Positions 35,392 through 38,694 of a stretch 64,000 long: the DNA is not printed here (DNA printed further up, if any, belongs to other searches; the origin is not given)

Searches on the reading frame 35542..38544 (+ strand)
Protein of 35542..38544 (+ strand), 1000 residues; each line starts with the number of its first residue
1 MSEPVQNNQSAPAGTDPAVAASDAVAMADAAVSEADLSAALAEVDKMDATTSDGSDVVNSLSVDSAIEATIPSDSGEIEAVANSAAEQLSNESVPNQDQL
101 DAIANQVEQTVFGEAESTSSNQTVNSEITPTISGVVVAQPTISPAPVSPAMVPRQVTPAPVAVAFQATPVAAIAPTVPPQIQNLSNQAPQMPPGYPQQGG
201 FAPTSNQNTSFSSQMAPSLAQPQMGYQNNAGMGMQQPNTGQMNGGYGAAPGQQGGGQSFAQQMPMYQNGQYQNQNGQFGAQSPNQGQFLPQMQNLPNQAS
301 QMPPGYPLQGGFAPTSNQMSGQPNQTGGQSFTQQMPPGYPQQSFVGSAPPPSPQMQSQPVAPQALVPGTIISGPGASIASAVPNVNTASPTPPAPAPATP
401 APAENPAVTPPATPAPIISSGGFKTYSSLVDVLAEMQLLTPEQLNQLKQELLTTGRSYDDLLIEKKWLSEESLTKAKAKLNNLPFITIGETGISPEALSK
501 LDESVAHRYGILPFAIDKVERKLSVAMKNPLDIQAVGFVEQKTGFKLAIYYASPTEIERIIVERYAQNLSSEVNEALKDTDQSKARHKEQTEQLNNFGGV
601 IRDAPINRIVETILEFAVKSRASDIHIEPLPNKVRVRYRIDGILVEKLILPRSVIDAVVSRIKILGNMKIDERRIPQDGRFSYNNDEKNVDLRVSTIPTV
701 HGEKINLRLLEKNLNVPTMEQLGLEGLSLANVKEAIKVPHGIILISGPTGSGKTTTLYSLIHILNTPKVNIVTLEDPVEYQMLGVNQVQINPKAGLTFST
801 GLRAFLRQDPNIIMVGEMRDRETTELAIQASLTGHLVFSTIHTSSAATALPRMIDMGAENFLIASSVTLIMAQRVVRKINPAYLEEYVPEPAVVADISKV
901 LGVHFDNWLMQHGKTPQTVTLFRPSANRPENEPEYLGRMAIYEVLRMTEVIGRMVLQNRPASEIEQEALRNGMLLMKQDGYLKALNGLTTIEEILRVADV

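Call 47: search_protein_families(library=pfam, proteins=[window:35542-38544:+], max_evalue=0.01)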
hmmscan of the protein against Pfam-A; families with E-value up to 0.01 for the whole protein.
window:35542-38544:+ (1000 aa): 12 families
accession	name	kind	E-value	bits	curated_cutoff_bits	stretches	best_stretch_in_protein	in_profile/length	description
PF00437.27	T2SSE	-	8.2e-119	397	24.9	1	603-996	5-370/370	Type II/IV secretion system protein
PF05157.20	MshEN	-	2.1e-12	47.3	23.1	1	482-567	2-86/90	MshEN domain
PF01935.23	DUF87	-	0.0013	19.3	23.2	0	744-784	27-68/220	Helicase HerA, central domain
PF20720.3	nSTAND3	-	0.0014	18.8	27.2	1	740-779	17-56/155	Novel STAND NTPase 3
PF13401.12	AAA_22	-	0.0016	19.2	27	0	740-776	5-43/130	AAA domain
PF04851.21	ResIII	-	0.002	18.5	22.5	1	729-783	12-70/164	Type III restriction enzyme, res subunit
PF13476.12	AAA_23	-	0.0023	19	27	1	736-759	15-38/201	AAA domain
PF13173.12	AAA_14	-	0.0044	17.5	27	1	741-783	3-46/129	AAA domain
PF13086.12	AAA_11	-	0.0046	17.2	27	0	731-765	9-42/257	AAA domain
PF25199.1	nSTAND_NTPase5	-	0.0054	17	34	0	740-774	41-76/145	Novel STAND NTPase 5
PF13555.12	AAA_29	-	0.0055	16.9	27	0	738-767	19-49/61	P-loop containing region of AAA domain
PF13191.12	AAA_16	-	0.0057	17.6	32.6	0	741-844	25-114/167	AAA ATPase domain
